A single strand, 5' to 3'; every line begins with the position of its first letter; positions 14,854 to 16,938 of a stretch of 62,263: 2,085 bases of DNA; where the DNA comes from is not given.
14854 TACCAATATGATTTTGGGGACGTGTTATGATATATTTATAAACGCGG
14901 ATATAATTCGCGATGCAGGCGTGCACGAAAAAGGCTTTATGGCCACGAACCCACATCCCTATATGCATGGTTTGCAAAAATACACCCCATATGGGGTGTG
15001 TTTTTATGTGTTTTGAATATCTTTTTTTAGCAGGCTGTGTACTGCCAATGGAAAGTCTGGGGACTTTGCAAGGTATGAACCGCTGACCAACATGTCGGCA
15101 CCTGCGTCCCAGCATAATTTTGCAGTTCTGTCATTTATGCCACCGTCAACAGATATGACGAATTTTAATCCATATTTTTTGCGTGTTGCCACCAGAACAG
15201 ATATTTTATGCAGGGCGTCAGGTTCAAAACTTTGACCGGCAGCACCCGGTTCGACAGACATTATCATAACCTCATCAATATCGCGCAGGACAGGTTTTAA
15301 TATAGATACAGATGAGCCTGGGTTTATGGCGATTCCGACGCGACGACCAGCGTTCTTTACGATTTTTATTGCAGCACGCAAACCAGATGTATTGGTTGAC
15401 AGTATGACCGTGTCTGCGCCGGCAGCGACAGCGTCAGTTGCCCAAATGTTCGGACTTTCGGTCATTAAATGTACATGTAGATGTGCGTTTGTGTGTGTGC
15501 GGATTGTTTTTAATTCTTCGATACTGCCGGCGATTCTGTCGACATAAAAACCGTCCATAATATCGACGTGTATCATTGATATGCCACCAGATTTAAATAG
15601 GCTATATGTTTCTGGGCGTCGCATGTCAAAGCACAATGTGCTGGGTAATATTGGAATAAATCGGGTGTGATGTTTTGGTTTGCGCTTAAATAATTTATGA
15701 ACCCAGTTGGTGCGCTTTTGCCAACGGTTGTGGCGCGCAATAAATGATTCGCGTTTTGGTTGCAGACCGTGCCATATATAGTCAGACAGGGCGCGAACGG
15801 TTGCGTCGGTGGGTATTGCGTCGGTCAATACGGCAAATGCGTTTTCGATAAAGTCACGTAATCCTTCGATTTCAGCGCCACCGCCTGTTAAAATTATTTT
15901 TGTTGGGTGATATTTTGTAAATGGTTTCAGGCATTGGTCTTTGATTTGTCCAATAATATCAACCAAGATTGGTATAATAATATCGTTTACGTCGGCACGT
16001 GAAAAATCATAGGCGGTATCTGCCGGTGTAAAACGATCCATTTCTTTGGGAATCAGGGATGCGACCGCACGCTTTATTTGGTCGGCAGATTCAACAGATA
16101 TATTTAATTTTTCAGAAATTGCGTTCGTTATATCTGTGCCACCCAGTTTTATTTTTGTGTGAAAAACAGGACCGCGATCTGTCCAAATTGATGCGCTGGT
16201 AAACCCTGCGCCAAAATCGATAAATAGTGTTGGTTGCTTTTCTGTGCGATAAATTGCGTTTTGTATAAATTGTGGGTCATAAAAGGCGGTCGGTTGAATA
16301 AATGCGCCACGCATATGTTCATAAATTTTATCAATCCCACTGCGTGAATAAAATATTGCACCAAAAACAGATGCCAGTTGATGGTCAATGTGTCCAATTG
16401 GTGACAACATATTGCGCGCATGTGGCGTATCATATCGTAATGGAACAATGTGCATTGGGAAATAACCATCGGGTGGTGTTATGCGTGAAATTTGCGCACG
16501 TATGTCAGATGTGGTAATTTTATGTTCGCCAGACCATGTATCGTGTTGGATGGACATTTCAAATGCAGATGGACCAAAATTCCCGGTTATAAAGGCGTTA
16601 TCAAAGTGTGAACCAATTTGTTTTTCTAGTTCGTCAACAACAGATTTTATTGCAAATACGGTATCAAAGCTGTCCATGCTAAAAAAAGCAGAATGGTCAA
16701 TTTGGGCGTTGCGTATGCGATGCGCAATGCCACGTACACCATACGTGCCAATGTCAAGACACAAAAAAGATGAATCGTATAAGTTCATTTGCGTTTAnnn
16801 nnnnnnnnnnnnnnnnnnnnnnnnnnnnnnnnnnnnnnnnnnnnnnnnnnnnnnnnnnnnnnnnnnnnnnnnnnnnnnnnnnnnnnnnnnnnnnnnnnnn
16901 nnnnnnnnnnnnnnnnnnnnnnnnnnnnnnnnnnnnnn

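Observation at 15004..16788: In-frame fusion of FtsA to a complete ribulose-phosphate 3-epimerase domain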

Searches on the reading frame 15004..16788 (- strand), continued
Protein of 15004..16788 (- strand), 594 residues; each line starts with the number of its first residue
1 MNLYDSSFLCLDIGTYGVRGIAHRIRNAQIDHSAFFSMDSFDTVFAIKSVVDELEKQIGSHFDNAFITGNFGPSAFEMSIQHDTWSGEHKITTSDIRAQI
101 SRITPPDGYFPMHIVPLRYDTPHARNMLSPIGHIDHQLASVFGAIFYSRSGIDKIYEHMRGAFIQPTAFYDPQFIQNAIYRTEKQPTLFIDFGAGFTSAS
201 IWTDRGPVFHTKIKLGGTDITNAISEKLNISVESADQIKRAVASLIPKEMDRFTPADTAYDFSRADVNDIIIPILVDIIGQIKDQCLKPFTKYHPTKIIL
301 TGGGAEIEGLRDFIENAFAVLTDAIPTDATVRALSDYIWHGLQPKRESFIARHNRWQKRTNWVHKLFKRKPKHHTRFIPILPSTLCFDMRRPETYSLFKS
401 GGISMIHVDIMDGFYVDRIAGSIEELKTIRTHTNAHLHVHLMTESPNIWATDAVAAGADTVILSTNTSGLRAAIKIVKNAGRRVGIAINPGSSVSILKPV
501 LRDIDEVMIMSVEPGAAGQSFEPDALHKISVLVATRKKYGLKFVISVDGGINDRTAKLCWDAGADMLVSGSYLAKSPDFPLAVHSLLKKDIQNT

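Call 64: predict_structure(alignment_id=A3)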
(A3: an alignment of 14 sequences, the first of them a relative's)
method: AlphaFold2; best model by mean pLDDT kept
length: 589 residues; sequences in the alignment: 14
mean_pLDDT: 85.5   pTM: 0.59
mean pLDDT of the five models: 85.5, 84.6, 84.0, 83.7, 68.3
residues with pLDDT >= 90: 298; 70-90: 220; 50-70: 54; < 50: 17
segments of 3 or more residues with pLDDT < 50: 1-3, 366-375, 516-518
pLDDT, mean of each block of 10 residues (from residue 1): 69 89 83 92 92 92 90 90 86 89 85 92 91 90 93 92 89 93 92 93 93 93 94 92 86 82 84 94 95 92 92 93 94 93 75 64 48 56 74 68 84 69 85 86 86 92 89 92 92 89 92 61 89 92 89 86 88 67 72
secondary structure, 60 per line:
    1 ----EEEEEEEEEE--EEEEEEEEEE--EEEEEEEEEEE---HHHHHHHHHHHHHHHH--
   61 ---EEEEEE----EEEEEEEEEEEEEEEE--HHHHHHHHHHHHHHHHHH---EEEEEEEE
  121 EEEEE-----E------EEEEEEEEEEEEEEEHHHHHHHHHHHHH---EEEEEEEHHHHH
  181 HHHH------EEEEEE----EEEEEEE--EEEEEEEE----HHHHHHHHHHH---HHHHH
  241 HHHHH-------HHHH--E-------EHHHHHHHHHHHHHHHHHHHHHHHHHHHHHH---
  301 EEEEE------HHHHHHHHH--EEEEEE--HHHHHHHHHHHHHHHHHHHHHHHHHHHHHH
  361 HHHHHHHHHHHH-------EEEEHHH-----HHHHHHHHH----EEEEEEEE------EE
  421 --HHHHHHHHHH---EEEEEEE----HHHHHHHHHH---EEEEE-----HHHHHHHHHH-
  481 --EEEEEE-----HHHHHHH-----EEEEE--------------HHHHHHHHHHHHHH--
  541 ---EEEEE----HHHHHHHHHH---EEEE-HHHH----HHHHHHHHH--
elements in order: E5-14 E17-26 E29-39 H43-58 E64-69 E74-89 H92-109 E113-125 E138-152 H153-165 E169-175 H176-184 E191-196 E201-207 E210-217 H222-232 H236-245 H253-256 H268-297 E301-305 H312-320 E323-328 H331-372 E380-383 H392-400 E405-412 H423-432 E436-442 H447-456 E460-464 H470-479 E483-488 H494-500 E506-510 H525-538 E544-548 H553-562 E566-569 H571-574 H579-587

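Call 65: search_protein_families(library=pfam, proteins=[P0173, P0179, P0247, P0201, P0214], max_evalue=0.001)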
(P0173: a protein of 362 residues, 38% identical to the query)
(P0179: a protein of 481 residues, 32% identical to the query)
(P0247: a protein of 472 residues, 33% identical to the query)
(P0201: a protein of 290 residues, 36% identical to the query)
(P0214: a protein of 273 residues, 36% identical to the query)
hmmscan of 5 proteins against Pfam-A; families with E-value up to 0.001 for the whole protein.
P0173 (362 aa): 2 families
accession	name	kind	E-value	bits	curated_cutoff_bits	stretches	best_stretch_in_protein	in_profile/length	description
PF00834.25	Ribul_P_3_epim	-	6.5e-77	257.9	21.1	1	154-347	2-198/198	Ribulose-phosphate 3 epimerase family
PF03652.20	RuvX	-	5.9e-37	127.5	29.2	1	1-134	1-133/134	Holliday junction resolvase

P0179 (481 aa): 7 families
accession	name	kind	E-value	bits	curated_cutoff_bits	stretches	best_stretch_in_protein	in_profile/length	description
PF00834.25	Ribul_P_3_epim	-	1.2e-69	234.1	21.1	1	264-460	2-198/198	Ribulose-phosphate 3 epimerase family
PF14622.11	Ribonucleas_3_3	-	1.8e-26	93.2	35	1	25-146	3-123/128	Ribonuclease-III-like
PF00636.31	Ribonuclease_3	-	4.4e-19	69.6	27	1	49-133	1-100/102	Ribonuclease III domain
PF00035.32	dsrm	-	4.5e-12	46.8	23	1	165-231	1-66/66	Double-stranded RNA binding motif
PF22935.1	RM44_endonuclase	-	4.4e-06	27.3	27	1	20-130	16-139/139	Large ribosomal subunit protein mL44, endonuclease domain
PF00977.27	His_biosynth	-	0.00019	21.4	23.6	0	423-472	68-119/228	Histidine biosynthesis protein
PF00215.30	OMPdecase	-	0.00044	20.7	27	0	338-471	74-220/221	Orotidine 5'-phosphate decarboxylase / HUMPS family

P0247 (472 aa): 2 families
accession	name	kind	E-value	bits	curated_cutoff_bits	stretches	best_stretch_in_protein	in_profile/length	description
PF00834.25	Ribul_P_3_epim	-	1.4e-79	266.6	21.1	1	256-453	1-198/198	Ribulose-phosphate 3 epimerase family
PF01182.26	Glucosamine_iso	-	1.3e-71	241.4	27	1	10-234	2-225/225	Glucosamine-6-phosphate isomerases/6-phosphogluconolactonase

P0201 (290 aa): 1 family
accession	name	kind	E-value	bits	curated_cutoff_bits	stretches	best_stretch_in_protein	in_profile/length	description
PF00834.25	Ribul_P_3_epim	-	4.2e-70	235.6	21.1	1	79-276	1-198/198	Ribulose-phosphate 3 epimerase family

P0214 (273 aa): 2 families
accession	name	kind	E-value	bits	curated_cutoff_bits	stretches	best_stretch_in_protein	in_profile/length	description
PF00834.25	Ribul_P_3_epim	-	4.8e-58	196.3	21.1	1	64-258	2-198/198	Ribulose-phosphate 3 epimerase family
PF00977.27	His_biosynth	-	1.6e-05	24.9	23.6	0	217-261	64-109/228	Histidine biosynthesis protein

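Call 68: list_cluster_members(proteins=[P0122, P0128, P0130, P0132, P0133, P0136, P0137, P0138, P0144, P0147])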
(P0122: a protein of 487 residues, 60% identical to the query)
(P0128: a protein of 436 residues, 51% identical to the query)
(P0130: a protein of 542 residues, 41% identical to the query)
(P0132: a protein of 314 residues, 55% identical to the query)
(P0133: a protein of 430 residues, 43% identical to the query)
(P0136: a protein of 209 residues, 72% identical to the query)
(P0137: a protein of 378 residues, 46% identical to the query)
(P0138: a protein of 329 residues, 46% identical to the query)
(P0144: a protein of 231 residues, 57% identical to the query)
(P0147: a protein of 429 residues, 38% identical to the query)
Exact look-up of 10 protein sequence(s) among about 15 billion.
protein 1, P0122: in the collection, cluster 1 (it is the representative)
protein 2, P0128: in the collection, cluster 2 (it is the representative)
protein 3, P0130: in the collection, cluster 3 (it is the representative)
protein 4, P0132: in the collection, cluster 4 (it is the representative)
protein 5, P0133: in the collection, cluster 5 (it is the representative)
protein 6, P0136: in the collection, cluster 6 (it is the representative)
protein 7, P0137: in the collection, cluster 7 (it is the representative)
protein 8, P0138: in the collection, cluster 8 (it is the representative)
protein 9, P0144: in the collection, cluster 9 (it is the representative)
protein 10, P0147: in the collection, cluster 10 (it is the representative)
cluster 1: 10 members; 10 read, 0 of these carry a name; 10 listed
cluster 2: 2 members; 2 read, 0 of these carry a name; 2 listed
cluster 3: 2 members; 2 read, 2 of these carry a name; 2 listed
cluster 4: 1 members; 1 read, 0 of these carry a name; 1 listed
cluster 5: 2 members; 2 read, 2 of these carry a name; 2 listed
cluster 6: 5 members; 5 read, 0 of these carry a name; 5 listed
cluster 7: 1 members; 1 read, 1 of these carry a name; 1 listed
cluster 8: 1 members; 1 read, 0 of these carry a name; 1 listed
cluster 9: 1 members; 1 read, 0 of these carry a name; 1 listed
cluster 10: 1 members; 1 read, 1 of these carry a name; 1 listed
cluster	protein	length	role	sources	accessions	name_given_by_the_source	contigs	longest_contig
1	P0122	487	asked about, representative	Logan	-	-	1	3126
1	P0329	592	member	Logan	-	-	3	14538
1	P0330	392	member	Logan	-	-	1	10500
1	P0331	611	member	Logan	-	-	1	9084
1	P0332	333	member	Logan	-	-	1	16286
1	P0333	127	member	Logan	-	-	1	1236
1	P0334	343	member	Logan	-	-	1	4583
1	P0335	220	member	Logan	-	-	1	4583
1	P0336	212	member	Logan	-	-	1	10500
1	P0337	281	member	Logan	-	-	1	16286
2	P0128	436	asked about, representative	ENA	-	-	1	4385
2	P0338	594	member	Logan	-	-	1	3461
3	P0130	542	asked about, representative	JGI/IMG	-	ribulose-phosphate 3-epimerase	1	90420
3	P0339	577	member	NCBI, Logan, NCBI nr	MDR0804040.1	MAG: hypothetical protein LBO08_03055 [Rickettsiales bacterium] | hypothetical protein [Rickettsiales bacterium]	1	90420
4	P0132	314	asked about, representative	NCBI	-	-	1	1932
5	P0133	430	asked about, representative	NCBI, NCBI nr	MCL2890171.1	MAG: hypothetical protein FWF34_02860, partial [Alphaproteobacteria bacterium] | hypothetical protein [Alphaproteobacteria bacterium]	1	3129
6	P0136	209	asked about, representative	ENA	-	-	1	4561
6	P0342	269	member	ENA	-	-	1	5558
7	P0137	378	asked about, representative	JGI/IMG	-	ribulose-phosphate 3-epimerase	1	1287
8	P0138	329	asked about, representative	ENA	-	-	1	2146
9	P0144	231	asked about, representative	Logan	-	-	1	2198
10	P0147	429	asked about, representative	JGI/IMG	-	ribulose-phosphate 3-epimerase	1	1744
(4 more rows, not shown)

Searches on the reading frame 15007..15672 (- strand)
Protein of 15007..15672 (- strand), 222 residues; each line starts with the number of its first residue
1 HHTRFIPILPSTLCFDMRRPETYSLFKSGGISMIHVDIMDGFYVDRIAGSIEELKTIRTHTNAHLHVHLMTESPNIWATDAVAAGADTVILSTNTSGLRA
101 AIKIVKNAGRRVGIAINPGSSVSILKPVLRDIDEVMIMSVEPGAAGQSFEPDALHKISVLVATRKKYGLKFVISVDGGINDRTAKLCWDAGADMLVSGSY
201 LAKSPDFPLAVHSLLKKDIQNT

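Call 20: search_solved_structures(query=window:15007-15672:-, show_alignments=2, max_evalue=1e-10)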
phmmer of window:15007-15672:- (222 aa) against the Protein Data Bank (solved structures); distinct sequences matched with E-value up to 1e-10: 14.
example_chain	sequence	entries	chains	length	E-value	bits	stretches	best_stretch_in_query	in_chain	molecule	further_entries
2fli_A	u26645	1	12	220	2.8e-39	138.4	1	8-214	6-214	ribulose-phosphate 3-epimerase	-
1rpx_A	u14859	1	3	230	7.3e-30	107.6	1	9-213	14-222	PROTEIN (RIBULOSE-PHOSPHATE 3-EPIMERASE)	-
7b1w_J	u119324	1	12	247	1.8e-29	106.4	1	8-214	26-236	Ribulose-phosphate 3-epimerase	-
3qc3_A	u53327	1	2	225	1.4e-27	100.2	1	25-216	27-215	D-ribulose-5-phosphate-3-epimerase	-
3ovp_A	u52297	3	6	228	1.5e-27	100.1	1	25-216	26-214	Ribulose-phosphate 3-epimerase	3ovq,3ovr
1tqj_A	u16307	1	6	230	3.5e-27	98.9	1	5-212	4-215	Ribulose-phosphate 3-epimerase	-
3ct7_A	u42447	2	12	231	3.6e-26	95.6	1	8-199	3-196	D-allulose-6-phosphate 3-epimerase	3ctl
5umf_A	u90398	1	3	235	4.8e-26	95.2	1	1-213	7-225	Ribulose-phosphate 3-epimerase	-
7u5y_A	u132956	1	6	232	1.1e-25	94.1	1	1-213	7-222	Ribulose-phosphate 3-epimerase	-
1h1y_A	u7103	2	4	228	1.5e-25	93.6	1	25-220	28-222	D-RIBULOSE-5-PHOSPHATE 3-EPIMERASE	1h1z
7sbj_A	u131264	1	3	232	1e-23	87.5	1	1-202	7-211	Ribulose-phosphate 3-epimerase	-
4nu7_A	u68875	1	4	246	1.6e-22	83.6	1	8-214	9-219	Ribulose-phosphate 3-epimerase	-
3inp_A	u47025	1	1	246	3.7e-22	82.5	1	4-211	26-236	D-ribulose-phosphate 3-epimerase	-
1tqx_A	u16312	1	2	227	1.7e-18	70.5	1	8-208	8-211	D-ribulose-5-phosphate 3-epimerase, putative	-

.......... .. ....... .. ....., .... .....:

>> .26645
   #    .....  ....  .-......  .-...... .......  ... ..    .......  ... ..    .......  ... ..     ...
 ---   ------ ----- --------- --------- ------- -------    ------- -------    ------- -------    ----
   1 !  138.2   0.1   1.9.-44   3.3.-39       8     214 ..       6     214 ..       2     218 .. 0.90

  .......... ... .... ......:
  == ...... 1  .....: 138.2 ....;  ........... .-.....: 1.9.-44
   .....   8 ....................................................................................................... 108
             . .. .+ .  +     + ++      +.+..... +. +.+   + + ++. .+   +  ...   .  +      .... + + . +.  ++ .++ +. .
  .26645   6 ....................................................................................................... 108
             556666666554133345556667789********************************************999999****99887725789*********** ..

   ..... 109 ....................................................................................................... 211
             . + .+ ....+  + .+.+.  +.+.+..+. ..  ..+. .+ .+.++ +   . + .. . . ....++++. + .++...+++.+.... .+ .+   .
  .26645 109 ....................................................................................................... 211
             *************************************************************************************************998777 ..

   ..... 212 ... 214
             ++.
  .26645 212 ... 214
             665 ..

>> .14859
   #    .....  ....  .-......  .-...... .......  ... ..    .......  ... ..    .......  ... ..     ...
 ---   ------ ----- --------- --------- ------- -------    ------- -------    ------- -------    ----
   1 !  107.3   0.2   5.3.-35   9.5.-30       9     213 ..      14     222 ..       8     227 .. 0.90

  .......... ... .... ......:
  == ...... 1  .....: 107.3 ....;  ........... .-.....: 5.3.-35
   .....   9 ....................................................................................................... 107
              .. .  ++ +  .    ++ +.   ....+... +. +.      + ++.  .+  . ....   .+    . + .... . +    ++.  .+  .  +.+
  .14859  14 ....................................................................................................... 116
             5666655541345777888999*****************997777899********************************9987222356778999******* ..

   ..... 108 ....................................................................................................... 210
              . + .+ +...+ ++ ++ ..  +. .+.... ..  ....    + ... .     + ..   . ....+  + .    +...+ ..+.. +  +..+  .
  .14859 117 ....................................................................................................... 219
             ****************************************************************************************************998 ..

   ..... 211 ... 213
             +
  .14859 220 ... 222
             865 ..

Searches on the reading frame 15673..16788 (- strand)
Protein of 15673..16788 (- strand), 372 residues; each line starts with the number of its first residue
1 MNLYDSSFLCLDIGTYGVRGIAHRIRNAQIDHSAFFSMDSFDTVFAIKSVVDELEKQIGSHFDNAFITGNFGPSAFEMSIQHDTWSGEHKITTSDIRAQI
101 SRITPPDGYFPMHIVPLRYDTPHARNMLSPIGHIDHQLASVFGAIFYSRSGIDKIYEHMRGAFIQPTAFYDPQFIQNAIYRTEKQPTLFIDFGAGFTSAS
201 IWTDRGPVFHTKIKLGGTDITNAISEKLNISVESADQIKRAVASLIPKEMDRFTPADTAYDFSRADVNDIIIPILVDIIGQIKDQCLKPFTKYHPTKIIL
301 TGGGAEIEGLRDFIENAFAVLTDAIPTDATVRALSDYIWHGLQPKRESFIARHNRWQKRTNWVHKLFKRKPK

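Call 21: search_solved_structures(query=window:15673-16788:-, show_alignments=2, max_evalue=0.01)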
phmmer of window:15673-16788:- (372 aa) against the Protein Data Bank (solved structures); distinct sequences matched with E-value up to 0.01: 8.
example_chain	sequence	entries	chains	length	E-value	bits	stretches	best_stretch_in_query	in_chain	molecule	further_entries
2ych_A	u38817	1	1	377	5.3e-07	32.2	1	151-323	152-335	COMPETENCE PROTEIN PILM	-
3wt0_A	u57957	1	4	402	2.6e-06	30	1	113-316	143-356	Cell division protein FtsA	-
3wqt_A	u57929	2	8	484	4.6e-06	29.2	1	113-316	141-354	Cell division protein FtsA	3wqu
7q6f_A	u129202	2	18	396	5.8e-06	28.8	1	47-338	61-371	Cell division protein FtsA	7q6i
7q6g_A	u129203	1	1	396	2.5e-05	26.8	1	88-338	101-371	Cell division protein FtsA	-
7e1c_A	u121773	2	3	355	0.00041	22.7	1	186-321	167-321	Cell shape-determining protein MreB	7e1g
7q6d_A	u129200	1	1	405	0.00089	21.6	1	89-337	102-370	Cell division protein FtsA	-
3jc8_Ma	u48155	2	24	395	0.0067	18.8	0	182-241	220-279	Type IV pilus biogenesis protein PilM | PilM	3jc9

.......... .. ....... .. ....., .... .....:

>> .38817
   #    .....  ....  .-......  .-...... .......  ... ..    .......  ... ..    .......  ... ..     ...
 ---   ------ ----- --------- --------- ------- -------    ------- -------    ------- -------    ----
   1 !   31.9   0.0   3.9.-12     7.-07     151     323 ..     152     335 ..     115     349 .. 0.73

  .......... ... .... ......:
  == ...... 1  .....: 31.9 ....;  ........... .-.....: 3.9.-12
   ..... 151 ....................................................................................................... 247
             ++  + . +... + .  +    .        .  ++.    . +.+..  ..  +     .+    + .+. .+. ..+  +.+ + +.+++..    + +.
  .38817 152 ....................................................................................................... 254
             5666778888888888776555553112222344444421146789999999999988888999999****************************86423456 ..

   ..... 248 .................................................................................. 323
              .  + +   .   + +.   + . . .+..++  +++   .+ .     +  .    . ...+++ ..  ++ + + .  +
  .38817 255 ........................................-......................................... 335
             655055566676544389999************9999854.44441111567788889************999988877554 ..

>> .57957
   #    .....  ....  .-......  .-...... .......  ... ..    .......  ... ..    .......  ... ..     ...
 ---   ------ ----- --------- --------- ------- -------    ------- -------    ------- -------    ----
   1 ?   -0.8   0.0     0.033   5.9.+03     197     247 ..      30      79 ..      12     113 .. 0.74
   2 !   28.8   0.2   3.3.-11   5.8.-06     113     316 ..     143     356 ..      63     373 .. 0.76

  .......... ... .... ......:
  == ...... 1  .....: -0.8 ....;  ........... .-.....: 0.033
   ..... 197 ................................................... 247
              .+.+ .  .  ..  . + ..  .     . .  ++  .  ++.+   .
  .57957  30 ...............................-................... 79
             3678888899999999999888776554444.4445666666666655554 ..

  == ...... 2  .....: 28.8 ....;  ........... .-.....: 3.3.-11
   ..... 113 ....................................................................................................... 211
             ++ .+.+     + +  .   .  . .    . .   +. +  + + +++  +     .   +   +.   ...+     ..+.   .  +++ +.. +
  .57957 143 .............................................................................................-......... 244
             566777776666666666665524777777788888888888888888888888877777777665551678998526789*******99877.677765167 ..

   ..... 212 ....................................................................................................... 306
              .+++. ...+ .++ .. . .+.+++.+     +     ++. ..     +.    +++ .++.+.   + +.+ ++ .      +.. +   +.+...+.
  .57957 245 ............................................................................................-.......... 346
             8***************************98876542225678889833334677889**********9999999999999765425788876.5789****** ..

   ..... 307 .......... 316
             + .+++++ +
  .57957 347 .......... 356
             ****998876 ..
